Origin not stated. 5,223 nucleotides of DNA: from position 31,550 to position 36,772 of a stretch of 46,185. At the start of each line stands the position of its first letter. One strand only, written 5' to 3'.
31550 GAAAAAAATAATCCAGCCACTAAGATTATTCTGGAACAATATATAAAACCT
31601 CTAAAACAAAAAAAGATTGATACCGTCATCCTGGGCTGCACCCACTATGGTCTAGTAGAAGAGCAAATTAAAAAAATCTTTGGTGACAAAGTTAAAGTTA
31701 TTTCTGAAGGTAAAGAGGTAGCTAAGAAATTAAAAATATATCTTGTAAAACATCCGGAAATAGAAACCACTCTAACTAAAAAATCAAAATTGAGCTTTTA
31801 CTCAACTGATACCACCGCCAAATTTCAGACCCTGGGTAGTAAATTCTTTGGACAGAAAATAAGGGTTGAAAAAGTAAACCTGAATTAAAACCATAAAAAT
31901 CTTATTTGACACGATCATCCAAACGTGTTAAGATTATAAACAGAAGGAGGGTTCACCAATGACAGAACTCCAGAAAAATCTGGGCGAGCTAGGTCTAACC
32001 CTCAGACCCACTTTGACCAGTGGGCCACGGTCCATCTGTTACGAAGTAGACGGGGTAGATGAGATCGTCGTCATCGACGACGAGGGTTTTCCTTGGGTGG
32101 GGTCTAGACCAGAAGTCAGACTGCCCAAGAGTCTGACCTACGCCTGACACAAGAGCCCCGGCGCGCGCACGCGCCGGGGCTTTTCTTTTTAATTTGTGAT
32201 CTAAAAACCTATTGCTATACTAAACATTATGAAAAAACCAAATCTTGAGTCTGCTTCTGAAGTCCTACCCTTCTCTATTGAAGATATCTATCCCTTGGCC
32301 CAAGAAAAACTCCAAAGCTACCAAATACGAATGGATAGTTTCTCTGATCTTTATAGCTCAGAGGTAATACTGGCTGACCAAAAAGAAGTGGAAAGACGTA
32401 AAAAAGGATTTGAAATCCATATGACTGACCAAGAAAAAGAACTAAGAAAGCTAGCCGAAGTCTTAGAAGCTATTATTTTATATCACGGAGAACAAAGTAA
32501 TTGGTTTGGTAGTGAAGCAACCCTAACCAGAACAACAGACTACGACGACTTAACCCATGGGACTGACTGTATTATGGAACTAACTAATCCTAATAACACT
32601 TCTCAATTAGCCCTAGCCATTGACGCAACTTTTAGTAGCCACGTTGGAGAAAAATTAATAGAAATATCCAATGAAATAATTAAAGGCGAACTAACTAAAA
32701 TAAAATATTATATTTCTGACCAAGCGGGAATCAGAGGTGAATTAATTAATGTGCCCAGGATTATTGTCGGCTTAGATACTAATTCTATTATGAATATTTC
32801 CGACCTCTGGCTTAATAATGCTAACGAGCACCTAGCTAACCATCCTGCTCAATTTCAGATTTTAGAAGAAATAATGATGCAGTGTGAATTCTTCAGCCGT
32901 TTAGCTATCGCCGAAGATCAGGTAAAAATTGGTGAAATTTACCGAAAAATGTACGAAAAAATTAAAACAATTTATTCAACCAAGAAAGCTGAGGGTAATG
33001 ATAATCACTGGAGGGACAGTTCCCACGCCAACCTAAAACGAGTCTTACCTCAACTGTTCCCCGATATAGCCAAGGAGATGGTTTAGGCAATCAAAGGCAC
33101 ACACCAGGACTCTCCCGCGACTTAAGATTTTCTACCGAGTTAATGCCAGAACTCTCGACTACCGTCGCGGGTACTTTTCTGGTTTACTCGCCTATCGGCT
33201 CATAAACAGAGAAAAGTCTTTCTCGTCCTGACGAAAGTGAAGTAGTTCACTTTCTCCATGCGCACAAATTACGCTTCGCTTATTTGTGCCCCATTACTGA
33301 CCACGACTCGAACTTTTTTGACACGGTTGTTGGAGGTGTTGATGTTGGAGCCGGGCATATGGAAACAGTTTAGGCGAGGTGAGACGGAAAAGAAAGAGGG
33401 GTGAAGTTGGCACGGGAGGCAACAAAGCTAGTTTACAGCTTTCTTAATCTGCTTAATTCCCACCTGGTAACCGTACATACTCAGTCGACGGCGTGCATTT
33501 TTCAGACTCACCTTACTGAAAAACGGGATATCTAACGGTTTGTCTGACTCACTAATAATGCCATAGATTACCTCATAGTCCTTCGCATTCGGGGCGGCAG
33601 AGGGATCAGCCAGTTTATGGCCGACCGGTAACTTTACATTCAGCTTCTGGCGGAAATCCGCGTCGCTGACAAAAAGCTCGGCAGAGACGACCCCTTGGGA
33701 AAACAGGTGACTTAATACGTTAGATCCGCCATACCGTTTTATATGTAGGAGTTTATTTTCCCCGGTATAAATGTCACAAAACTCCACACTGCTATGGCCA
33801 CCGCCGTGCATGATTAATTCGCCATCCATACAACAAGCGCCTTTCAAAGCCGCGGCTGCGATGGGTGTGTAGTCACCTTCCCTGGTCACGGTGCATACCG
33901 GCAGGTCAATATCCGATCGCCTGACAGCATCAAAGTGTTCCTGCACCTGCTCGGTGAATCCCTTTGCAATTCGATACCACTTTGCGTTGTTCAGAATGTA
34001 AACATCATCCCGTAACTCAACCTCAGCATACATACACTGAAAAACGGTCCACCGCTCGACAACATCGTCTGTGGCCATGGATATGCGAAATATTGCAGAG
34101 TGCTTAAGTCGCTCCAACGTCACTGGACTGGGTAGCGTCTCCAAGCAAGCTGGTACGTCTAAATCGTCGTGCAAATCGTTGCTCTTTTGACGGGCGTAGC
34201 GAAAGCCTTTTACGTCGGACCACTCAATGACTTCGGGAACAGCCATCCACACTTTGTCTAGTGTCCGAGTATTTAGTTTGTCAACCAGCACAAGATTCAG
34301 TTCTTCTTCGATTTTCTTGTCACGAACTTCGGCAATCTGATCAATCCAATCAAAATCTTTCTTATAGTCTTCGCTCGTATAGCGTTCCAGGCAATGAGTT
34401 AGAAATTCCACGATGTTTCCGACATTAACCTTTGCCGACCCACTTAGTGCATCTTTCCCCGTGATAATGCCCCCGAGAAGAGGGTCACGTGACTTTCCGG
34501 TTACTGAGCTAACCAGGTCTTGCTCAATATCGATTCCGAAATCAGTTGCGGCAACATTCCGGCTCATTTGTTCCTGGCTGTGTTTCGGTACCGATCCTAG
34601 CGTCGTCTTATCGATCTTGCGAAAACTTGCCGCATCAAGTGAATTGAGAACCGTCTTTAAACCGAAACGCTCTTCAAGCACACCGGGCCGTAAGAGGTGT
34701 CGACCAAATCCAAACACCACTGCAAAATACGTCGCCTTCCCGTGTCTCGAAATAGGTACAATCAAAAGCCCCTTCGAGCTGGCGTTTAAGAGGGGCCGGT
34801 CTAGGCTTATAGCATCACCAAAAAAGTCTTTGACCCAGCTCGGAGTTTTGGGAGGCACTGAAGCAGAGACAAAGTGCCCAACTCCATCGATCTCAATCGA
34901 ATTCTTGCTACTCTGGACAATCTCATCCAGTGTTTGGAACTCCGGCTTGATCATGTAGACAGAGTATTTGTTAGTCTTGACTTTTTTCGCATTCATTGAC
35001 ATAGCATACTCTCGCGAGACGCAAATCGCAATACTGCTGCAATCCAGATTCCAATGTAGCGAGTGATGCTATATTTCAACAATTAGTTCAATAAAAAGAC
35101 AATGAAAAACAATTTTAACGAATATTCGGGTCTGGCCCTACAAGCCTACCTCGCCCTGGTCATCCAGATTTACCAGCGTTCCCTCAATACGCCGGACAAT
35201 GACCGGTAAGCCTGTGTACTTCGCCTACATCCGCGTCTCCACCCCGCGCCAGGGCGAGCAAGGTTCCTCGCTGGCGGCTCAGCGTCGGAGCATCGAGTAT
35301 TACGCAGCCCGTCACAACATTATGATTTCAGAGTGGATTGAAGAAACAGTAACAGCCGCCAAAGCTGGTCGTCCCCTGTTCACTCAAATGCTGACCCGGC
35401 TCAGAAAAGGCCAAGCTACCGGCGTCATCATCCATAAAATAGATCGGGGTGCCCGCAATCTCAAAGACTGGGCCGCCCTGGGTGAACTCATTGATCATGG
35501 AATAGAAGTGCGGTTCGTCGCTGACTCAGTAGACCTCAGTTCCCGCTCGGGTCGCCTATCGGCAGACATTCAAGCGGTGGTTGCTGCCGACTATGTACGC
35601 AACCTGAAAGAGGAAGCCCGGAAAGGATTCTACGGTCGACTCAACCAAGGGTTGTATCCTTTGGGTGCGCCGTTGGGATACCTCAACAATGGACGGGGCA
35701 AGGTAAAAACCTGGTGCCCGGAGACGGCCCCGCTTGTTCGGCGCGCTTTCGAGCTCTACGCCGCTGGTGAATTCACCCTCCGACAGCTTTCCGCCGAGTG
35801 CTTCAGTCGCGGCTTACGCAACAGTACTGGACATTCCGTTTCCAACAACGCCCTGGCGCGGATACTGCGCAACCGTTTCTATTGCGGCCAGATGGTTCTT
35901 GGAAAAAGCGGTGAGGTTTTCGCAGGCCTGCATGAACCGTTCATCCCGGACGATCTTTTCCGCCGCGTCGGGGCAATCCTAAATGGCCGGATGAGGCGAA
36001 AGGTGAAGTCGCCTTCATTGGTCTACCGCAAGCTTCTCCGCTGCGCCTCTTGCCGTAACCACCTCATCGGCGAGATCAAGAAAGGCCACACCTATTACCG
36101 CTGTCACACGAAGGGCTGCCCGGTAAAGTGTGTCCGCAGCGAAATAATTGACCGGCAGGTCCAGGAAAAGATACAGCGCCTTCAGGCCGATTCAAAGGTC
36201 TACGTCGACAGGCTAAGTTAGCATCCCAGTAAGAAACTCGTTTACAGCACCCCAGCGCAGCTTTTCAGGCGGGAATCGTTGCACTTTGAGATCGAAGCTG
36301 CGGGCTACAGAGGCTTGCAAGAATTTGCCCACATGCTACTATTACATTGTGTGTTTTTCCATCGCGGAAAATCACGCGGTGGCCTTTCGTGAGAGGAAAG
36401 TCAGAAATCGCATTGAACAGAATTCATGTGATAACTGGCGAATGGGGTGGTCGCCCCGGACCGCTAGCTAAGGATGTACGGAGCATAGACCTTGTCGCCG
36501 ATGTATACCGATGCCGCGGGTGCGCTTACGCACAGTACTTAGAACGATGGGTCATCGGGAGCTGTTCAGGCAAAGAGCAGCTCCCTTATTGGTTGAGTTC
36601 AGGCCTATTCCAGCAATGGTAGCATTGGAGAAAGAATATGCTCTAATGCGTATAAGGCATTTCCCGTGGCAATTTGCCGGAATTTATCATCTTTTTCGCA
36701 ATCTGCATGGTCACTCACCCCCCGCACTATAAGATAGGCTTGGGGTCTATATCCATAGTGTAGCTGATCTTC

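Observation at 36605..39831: Co-directional cassette ending in an unknown-domain::PNP-nucleosidase fusion: candidate undescribed anti-phage (abortive infection) system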

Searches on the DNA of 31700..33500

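Call 105: search_rna_families(source=window, start=31700, end=33500, threshold=evalue, max_evalue=1)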
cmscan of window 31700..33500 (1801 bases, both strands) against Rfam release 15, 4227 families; matches with E-value up to 1: 5.
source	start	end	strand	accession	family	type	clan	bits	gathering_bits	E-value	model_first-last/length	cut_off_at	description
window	32134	32188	+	RF02399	NsiR1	Gene; sRNA;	-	29.2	39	0.0029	1-60/60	no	Nitrogen stress-induced RNA 1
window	32221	32350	+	RF00476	snosnR61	Gene; snRNA; snoRNA; CD-box;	CL00051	25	45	0.41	1-85/85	no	Small nucleolar RNA snR61/Z1/Z11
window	32142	32200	-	RF02067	STnc310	Gene; sRNA;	-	21.7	40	0.4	1-61/61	no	Salmonella enterica sRNA STnc310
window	32090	32188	+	RF02837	anti-hemB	Gene; sRNA;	-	20.7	49.5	0.062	1-81/81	no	Burkholderia RNA 7 (anti-hemB)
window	32152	32231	-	RF02503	Atu_C9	Gene; sRNA;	-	14.8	40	0.36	115-192/192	no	Rhizobiales sRNA Atu_C9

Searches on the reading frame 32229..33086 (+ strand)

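Call 3: search_protein_families(library=pfam, proteins=[window:32229-33086:+], max_evalue=0.1)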
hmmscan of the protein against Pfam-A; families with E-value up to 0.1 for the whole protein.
window:32229-33086:+ (285 aa): 1 family
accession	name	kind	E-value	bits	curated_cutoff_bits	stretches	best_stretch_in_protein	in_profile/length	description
PF03750.18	Csm2_III-A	-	0.062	14.5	24.8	0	67-86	90-109/115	Csm2 Type III-A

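Call 4: search_protein_families(library=padloc, proteins=[window:32229-33086:+], max_evalue=0.1)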
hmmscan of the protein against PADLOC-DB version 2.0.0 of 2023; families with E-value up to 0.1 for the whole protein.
window:32229-33086:+ (285 aa): 0 families

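Call 5: search_protein_families(library=ncbifam, proteins=[window:32229-33086:+], max_evalue=0.1)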
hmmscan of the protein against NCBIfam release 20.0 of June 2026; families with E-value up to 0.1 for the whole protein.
window:32229-33086:+ (285 aa): 1 family
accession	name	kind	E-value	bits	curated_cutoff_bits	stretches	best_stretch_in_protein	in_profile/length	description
NF011161.0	PRK14562.1-6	equivalog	0.035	13.3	228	1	145-218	8-81/218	haloacid dehalogenase superfamily protein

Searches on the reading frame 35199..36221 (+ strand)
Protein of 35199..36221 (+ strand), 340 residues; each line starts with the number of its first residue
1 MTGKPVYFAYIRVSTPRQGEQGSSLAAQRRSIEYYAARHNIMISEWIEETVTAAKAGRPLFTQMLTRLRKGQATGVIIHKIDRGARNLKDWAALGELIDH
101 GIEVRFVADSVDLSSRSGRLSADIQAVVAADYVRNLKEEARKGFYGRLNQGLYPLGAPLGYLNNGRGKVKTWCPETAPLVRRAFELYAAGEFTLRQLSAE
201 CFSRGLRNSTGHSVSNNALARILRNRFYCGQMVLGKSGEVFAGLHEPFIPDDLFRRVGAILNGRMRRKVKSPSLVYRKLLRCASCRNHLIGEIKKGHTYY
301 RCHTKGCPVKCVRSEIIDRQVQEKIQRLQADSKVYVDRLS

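Call 3: search_protein_families(library=pfam, proteins=[window:35199-36221:+], max_evalue=0.1)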
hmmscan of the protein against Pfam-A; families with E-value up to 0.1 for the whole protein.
window:35199-36221:+ (340 aa): 4 families
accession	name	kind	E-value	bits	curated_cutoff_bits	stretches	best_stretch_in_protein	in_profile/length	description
PF00239.26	Resolvase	-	2.7e-25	89.6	23.3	1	8-147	2-139/145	Resolvase, N terminal domain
PF07508.19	Recombinase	-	1.9e-13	51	21.1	1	174-263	1-101/102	Recombinase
PF13408.12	Zn_ribbon_recom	-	0.00015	22.5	25.3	1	277-325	3-57/58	Recombinase zinc beta ribbon domain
PF00751.23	DM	-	0.0095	16.2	27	1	281-316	4-43/47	DM DNA binding domain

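Call 4: search_protein_families(library=padloc, proteins=[window:35199-36221:+], max_evalue=0.1)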
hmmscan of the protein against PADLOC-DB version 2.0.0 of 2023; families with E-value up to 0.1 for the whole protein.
window:35199-36221:+ (340 aa): 0 families

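Call 5: search_protein_families(library=ncbifam, proteins=[window:35199-36221:+], max_evalue=0.1)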
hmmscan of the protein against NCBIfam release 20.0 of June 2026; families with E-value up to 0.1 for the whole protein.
window:35199-36221:+ (340 aa): 7 families
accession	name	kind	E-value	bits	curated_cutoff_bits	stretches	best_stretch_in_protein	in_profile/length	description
NF041201.1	recomb_XisF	equivalog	6.7e-25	88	375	1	9-327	3-355/465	fdxN element excision recombinase XisF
NF047343.1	SCCmet_CcrB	equivalog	3.8e-20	72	900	1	9-236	11-240/542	cassette chromosome recombinase CcrB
NF047344.1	SCCmet_CcrA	equivalog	9.4e-14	51.3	700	1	9-335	6-331/442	cassette chromosome recombinase CcrA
NF009949.0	PRK13413.1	equivalog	2e-09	37.4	272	1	8-89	3-78/203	master DNA invertase Mpi family serine-type recombinase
NF049883.1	resolv_YneB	equivalog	2.3e-07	30.5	175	1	9-153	4-148/211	YneB family resolvase-like protein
NF033518.0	transpos_IS607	equivalog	2.1e-06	27.4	110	1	9-86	58-132/187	IS607 family transposase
NF047347.1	SCCmet_CcrC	equivalog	6e-06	25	900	1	10-232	8-238/558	cassette chromosome recombinase CcrC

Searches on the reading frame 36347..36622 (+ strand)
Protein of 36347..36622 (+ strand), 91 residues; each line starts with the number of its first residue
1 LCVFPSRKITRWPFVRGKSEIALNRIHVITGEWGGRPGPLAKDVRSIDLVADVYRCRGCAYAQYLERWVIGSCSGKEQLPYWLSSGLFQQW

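Call 77: search_protein_families(library=pfam, proteins=[window:36347-36622:+], max_evalue=0.01)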
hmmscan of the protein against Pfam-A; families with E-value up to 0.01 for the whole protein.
window:36347-36622:+ (91 aa): 0 families
